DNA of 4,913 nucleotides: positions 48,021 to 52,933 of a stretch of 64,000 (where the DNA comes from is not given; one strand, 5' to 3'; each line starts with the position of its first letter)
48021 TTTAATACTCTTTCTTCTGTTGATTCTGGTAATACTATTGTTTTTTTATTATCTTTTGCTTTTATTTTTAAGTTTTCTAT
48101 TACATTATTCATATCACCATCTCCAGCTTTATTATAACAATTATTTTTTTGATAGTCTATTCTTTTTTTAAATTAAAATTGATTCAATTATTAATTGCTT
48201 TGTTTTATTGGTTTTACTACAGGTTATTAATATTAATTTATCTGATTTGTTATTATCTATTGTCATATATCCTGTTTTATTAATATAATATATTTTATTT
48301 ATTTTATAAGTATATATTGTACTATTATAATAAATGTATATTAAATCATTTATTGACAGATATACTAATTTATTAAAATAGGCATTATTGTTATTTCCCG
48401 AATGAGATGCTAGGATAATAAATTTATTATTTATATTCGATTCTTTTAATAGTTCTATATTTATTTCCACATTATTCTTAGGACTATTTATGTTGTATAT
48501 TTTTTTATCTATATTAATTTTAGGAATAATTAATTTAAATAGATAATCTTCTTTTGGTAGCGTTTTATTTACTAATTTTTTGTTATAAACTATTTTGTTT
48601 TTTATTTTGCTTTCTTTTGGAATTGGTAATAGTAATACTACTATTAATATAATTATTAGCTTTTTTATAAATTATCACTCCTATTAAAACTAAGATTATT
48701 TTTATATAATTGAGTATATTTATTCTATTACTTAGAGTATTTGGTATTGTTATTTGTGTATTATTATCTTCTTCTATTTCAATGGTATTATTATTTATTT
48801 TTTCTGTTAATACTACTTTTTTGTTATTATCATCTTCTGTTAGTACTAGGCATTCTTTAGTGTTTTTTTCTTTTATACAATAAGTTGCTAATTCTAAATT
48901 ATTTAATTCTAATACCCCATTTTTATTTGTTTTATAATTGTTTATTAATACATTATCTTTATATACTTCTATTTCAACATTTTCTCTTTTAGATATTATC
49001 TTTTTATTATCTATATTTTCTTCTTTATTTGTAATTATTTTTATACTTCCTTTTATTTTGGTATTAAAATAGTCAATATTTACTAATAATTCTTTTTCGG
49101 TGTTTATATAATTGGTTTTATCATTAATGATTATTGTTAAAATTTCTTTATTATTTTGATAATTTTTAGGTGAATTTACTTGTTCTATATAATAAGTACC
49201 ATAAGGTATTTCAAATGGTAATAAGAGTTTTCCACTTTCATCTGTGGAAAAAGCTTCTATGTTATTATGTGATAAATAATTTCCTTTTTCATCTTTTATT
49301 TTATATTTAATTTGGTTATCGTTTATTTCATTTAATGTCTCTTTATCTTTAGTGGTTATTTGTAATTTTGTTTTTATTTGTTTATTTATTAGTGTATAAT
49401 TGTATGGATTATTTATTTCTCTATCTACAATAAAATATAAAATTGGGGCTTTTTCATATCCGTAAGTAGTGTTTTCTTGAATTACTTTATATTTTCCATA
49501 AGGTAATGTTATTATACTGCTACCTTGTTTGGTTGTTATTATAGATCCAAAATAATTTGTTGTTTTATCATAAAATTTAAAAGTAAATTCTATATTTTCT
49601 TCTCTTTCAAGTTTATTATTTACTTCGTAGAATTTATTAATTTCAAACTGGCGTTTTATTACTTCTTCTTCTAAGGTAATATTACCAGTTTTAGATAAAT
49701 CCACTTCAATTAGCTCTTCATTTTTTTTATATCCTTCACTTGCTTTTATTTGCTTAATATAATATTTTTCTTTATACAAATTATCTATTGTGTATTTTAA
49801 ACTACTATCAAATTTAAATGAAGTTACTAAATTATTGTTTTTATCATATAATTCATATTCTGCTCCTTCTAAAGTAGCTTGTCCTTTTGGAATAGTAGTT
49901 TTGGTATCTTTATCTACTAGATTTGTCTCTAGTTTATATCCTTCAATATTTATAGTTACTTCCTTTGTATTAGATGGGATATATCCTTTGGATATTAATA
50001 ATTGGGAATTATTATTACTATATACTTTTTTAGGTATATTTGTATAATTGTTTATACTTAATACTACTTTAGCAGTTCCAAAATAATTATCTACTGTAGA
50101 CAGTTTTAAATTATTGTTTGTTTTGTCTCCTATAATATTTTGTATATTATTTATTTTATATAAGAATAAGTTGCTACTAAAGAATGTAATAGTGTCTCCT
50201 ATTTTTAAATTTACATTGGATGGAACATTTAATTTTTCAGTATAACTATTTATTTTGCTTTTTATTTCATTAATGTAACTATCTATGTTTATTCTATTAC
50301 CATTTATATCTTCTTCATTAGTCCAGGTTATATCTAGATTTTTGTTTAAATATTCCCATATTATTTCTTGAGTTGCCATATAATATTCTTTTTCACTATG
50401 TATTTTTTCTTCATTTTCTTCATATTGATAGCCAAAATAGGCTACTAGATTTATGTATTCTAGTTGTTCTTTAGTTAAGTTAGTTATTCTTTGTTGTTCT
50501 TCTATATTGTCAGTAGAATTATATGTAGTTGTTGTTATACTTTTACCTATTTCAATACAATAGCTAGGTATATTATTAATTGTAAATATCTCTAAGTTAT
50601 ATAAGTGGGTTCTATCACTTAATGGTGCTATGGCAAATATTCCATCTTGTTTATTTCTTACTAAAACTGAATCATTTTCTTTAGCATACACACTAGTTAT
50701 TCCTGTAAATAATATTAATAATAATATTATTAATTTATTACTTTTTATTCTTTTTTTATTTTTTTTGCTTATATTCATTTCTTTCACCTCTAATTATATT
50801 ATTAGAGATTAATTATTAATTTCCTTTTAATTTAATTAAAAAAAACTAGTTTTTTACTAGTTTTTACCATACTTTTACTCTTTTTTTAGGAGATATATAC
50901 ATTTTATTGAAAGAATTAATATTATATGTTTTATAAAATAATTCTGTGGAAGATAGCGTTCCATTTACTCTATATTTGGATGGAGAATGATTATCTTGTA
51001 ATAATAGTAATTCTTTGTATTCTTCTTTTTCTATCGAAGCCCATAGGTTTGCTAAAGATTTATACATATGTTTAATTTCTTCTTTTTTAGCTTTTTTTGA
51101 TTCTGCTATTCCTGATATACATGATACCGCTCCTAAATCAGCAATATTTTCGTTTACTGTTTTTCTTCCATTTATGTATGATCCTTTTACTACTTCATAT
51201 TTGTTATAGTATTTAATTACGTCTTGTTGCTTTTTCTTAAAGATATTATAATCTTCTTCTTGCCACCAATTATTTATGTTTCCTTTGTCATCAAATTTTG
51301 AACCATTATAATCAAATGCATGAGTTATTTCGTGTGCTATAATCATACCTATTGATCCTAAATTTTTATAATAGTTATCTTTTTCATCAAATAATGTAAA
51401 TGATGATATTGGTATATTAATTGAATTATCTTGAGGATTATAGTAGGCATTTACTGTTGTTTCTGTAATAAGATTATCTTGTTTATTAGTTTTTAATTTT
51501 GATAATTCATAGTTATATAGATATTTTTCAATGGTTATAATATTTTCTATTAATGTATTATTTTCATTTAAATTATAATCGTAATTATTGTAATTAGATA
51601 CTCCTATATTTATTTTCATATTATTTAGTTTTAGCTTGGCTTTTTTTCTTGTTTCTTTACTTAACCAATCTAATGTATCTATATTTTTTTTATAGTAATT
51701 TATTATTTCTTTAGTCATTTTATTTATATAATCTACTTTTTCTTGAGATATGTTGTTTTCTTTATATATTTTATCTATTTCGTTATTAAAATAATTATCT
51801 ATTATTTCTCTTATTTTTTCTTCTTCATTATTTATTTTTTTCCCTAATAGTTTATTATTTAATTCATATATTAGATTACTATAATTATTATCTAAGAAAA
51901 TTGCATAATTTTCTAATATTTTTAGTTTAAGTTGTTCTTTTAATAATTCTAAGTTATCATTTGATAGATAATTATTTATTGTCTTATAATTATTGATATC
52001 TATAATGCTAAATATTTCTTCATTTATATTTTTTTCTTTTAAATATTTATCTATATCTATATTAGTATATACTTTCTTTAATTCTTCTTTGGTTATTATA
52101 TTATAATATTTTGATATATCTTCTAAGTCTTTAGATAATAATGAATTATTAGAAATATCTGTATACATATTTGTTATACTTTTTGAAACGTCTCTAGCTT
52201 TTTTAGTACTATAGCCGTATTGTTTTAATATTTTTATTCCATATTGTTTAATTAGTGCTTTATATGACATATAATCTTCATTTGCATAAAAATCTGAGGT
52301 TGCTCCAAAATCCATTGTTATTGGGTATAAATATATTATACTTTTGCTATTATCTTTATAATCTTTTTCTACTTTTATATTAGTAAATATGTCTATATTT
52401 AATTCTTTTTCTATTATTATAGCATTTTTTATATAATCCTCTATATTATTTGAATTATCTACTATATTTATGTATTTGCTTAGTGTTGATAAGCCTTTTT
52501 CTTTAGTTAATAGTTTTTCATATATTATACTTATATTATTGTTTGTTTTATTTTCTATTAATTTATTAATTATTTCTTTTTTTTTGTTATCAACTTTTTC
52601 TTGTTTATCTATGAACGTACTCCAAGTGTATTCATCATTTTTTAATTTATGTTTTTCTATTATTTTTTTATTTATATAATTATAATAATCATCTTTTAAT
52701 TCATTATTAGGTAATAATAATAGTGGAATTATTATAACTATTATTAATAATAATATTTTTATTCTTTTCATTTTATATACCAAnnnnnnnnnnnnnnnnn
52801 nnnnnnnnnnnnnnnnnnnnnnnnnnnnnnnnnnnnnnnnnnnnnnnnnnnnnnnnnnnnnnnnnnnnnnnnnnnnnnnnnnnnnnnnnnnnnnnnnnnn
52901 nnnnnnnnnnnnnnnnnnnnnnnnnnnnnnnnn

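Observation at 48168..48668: A small sortase whose membrane-anchor region has no canonical start codon, overlaps the 3' end of its putative substrate gene, and lacks the conserved catalytic Arg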

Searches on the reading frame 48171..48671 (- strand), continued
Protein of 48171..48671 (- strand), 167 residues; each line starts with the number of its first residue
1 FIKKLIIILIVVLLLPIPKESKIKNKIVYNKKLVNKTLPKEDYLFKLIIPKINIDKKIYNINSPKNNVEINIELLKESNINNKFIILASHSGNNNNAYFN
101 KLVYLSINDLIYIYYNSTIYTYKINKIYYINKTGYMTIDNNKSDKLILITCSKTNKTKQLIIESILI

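Call 79: find_homologous_proteins(query=P0229, max_evalue=1e-15)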
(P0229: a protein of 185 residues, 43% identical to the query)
Query P0229 (185 aa): 590 proteins with E <= 1e-15 among 675 candidates; the best 120 are listed.
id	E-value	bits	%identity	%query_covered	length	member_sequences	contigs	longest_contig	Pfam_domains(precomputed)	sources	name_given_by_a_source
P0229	1.0e-112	392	100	100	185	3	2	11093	PF04203.19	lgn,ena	-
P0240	1.3e-86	307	78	100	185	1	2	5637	PF04203.19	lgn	-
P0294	6.2e-84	298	77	100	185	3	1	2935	PF04203.19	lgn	-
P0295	4.0e-73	263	68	99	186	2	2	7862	PF04203.19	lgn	-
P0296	1.5e-69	251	64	99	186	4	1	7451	PF04203.19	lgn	-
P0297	1.7e-67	245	65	99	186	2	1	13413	PF04203.19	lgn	-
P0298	1.5e-66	242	61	100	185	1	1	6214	PF04203.19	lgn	-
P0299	4.3e-66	240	61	100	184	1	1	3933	PF04203.19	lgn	-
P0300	4.9e-66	240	64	99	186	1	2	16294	PF04203.19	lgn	-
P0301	6.5e-66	240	64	99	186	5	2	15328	PF04203.19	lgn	-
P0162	1.3e-65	239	61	100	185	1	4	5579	PF04203.19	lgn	-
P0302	1.4e-65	238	64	99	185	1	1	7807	PF04203.19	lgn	-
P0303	1.8e-65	238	64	99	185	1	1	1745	PF04203.19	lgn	-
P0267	3.5e-64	234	63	100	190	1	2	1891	PF04203.19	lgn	-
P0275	6.9e-64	233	71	75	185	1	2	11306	PF04203.19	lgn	-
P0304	1.1e-63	232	59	100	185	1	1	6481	PF04203.19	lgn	-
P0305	1.1e-63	232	60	100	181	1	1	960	PF04203.19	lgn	-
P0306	2.4e-63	231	58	100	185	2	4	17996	PF04203.19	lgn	-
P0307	5.7e-63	230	64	92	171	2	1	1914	PF04203.19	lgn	-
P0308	6.6e-60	220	61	100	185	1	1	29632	PF04203.19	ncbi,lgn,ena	-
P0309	8.1e-59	216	63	94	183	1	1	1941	PF04203.19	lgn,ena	-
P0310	1.5e-58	216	57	98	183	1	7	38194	PF04203.19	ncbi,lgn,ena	-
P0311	1.1e-56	210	58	99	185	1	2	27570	PF04203.19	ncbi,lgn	-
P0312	3.4e-56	208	58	99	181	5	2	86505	PF04203.19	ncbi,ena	-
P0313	2.4e-55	205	66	79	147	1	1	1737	PF04203.19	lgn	-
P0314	2.3e-53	199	55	100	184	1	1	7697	PF04203.19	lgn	-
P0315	2.7e-53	198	63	82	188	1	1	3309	PF04203.19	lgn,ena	-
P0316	1.5e-51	193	56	100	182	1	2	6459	PF04203.19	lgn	-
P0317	2.2e-51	192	54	99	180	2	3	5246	PF04203.19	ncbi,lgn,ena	-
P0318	2.8e-49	185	51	100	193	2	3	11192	PF04203.19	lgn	-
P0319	3.0e-49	185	53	97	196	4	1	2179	PF04203.19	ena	-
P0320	5.3e-49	184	57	82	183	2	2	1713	PF04203.19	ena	-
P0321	1.2e-48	183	51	100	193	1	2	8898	PF04203.19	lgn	-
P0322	2.1e-48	183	52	93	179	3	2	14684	PF04203.19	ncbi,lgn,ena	-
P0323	6.3e-48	181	52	89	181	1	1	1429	PF04203.19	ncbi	-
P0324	2.4e-47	179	67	69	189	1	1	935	PF02559.23,PF04203.19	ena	-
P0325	4.3e-47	178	63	75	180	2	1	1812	PF04203.19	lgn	-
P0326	1.4e-45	173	61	84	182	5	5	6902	PF04203.19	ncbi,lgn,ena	-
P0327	3.3e-45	172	61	76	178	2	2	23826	PF04203.19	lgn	-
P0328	5.5e-43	165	48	96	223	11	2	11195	PF04203.19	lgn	-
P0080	1.2e-42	164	61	77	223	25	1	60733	PF04203.19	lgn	-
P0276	1.7e-42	163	48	98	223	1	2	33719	PF04203.19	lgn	-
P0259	2.1e-42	163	48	99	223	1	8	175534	PF04203.19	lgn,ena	-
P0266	2.2e-42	163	47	99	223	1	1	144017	PF04203.19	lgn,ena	-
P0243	6.2e-42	161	48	99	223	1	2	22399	PF04203.19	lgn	-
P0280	7.7e-42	161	47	99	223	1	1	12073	PF04203.19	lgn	-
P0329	7.8e-42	161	47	99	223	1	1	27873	PF04203.19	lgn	-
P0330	4.4e-41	159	60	71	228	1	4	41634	PF04203.19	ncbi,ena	-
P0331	6.2e-41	158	48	99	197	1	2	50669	PF04203.19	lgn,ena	-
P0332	6.2e-41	158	56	74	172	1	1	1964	PF04203.19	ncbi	-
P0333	7.7e-41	158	51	89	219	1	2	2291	PF04203.19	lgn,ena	-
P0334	1.1e-40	157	45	98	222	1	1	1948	PF04203.19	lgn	-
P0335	4.9e-40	155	45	95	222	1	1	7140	PF04203.19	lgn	-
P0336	5.5e-40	155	59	69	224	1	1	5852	PF04203.19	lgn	-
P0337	6.8e-40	155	49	89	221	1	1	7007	PF04203.19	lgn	-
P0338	1.6e-39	154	46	94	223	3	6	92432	PF04203.19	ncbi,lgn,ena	-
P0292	2.5e-39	153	53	83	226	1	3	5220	PF04203.19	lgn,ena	-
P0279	4.6e-39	152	53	83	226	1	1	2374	PF04203.19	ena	-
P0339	5.0e-39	152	47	95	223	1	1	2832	PF04203.19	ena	-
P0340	5.1e-39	152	47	90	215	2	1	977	PF04203.19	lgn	-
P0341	6.0e-39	152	51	89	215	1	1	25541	PF04203.19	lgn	-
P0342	6.9e-39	152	44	94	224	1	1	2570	PF04203.19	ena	-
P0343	7.2e-39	152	41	96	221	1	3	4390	PF04203.19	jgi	-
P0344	8.4e-39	151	47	90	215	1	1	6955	PF04203.19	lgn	-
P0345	9.0e-39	151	50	84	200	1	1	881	PF04203.19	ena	-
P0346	1.4e-38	151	49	81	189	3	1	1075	PF04203.19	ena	-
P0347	1.9e-38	150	55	73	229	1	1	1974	PF04203.19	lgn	-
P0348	2.5e-38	150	41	95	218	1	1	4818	PF04203.19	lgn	-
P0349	2.6e-38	150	49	89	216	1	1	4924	PF04203.19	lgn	-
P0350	3.1e-38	149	59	70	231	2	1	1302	PF04203.19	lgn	-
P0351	4.0e-38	149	46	99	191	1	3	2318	PF04203.19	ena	-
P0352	4.4e-38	149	46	95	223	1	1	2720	PF04203.19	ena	-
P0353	6.2e-38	148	48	89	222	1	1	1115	PF04203.19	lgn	-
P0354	6.3e-38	148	48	90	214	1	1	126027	PF04203.19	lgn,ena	-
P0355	6.6e-38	148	58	70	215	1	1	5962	PF04203.19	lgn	-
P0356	6.9e-38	148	52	84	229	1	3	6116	PF04203.19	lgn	-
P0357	8.5e-38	148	55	70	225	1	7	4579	PF04203.19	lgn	-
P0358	8.9e-38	148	47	89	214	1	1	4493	PF04203.19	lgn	-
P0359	1.4e-37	147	50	83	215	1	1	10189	PF04203.19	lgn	-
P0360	1.6e-37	147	54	73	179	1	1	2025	PF04203.19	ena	-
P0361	2.2e-37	147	44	97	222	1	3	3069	PF04203.19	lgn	-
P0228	2.2e-37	147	58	71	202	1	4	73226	PF04203.19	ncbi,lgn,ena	-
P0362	2.2e-37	147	43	94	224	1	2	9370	PF04203.19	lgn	-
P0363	2.4e-37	147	47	90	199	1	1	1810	PF04203.19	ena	-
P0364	2.7e-37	146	55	70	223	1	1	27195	PF04203.19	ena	-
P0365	3.5e-37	146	55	70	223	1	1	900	PF04203.19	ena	-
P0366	3.9e-37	146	47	99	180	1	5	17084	PF04203.19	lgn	-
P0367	4.0e-37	146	56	70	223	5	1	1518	PF04203.19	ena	-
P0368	4.4e-37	146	56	74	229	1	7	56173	PF04203.19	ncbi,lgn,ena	-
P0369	4.4e-37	146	43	94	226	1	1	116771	PF04203.19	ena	-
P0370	4.5e-37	146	45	89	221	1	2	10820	PF04203.19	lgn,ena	-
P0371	4.7e-37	146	51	85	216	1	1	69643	PF04203.19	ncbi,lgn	-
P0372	4.9e-37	146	51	83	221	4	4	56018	PF04203.19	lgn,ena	-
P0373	5.0e-37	146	47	85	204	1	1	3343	PF04203.19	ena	-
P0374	5.1e-37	146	55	70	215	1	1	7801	PF04203.19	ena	-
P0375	5.3e-37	145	48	82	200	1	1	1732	PF04203.19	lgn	-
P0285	5.8e-37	145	44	95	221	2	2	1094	PF04203.19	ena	-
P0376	7.2e-37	145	47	99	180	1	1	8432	PF04203.19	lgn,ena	-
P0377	7.7e-37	145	43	98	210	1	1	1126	PF04203.19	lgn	-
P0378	8.2e-37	145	49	85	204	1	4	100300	PF04203.19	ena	-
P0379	8.5e-37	145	42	97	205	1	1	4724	PF04203.19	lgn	-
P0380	8.9e-37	145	46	90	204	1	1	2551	PF04203.19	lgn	-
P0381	9.6e-37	145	48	85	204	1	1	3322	PF04203.19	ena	-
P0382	9.6e-37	145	58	70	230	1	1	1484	PF04203.19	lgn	-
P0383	1.0e-36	145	47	85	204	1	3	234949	PF04203.19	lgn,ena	-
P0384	1.1e-36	144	53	75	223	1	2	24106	PF04203.19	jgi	-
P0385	1.1e-36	144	48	85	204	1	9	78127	PF04203.19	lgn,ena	-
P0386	1.2e-36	144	46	99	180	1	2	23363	PF04203.19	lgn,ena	-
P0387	1.2e-36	144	47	85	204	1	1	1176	PF04203.19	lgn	-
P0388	1.3e-36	144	48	85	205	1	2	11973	PF04203.19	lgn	-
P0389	1.3e-36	144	47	85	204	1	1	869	PF04203.19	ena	-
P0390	1.4e-36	144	44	99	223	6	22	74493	PF04203.19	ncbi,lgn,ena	-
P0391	1.5e-36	144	48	85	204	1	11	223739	PF04203.19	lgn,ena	-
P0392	1.6e-36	144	47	90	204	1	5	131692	PF04203.19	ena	-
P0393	1.8e-36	144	46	90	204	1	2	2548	PF04203.19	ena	-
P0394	1.8e-36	144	44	99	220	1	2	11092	PF04203.19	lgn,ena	-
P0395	1.8e-36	144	48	85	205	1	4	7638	PF04203.19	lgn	-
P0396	1.8e-36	144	49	85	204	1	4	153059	PF04203.19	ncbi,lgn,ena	-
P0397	1.9e-36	144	47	85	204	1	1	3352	PF04203.19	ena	-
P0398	2.0e-36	144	47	85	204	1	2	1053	PF04203.19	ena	-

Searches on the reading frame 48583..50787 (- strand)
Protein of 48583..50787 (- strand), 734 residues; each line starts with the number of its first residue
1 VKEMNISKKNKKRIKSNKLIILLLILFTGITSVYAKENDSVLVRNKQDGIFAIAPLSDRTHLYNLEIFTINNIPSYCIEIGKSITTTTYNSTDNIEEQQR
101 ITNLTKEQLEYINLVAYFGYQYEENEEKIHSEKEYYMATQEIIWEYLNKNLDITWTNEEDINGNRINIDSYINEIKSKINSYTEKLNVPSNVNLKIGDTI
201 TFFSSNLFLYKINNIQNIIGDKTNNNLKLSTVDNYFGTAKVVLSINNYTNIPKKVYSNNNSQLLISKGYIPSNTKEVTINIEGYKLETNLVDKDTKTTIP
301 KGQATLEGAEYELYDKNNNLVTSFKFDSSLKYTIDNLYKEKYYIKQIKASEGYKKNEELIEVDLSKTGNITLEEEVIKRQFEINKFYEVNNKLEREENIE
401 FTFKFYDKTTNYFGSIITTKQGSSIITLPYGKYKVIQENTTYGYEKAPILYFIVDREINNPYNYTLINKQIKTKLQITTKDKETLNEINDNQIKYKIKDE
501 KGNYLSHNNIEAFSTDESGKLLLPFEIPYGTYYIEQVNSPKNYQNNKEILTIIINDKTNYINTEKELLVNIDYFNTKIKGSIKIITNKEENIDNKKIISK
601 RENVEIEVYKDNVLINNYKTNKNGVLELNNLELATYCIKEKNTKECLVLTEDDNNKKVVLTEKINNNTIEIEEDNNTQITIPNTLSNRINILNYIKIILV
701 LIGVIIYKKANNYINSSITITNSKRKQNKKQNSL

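Call 5: search_protein_families(library=pfam, proteins=[window:48583-50787:-], max_evalue=1)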
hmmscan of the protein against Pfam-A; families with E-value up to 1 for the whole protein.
window:48583-50787:- (734 aa): 4 families
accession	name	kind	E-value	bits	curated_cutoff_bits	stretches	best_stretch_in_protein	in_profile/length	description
PF17802.7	SpaA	-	1.5e-21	76.7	23.1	4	301-371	11-86/91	Prealbumin-like fold domain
PF08341.16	TED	-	1e-09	39.2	22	1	75-179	2-100/102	Thioester domain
PF11974.14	bMG3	-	0.015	15.7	34.9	1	602-662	29-86/103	Bacterial alpha-2-macroglobulin MG3 domain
PF17210.9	SdrD_B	-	0.016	15.8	29.7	1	292-356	10-73/112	SdrD B-like domain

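Call 6: search_protein_families(library=ncbifam, proteins=[window:48583-50787:-], max_evalue=1)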
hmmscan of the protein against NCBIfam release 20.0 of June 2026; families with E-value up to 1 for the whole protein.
window:48583-50787:- (734 aa): 0 families

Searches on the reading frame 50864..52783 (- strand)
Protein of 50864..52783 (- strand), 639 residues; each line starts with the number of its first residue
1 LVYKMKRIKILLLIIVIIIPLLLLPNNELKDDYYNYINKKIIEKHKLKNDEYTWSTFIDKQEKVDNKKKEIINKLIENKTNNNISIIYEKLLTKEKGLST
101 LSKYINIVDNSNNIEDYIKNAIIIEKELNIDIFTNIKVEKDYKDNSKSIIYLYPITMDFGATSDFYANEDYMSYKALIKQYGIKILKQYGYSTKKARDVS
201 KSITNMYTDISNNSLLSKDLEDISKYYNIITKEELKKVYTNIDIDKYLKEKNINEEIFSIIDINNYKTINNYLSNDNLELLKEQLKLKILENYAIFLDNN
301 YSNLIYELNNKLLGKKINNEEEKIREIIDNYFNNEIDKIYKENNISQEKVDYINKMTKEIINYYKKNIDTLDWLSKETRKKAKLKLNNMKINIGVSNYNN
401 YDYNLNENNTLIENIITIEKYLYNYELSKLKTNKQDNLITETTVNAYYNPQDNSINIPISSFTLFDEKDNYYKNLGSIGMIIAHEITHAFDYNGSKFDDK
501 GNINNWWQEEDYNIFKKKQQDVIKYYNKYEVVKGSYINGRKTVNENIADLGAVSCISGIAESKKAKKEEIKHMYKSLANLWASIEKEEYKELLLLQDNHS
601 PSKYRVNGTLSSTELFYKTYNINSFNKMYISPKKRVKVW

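Call 45: search_protein_families(library=pfam, proteins=[window:50864-52783:-], max_evalue=0.00001)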
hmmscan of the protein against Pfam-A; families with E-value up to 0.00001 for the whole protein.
window:50864-52783:- (639 aa): 2 families
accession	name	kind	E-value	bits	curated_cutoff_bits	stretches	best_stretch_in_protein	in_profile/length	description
PF05649.18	Peptidase_M13_N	-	1.2e-46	160.3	32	1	30-395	2-380/381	Peptidase family M13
PF01431.27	Peptidase_M13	-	3.1e-44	151.5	24.5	1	445-636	1-205/205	Peptidase family M13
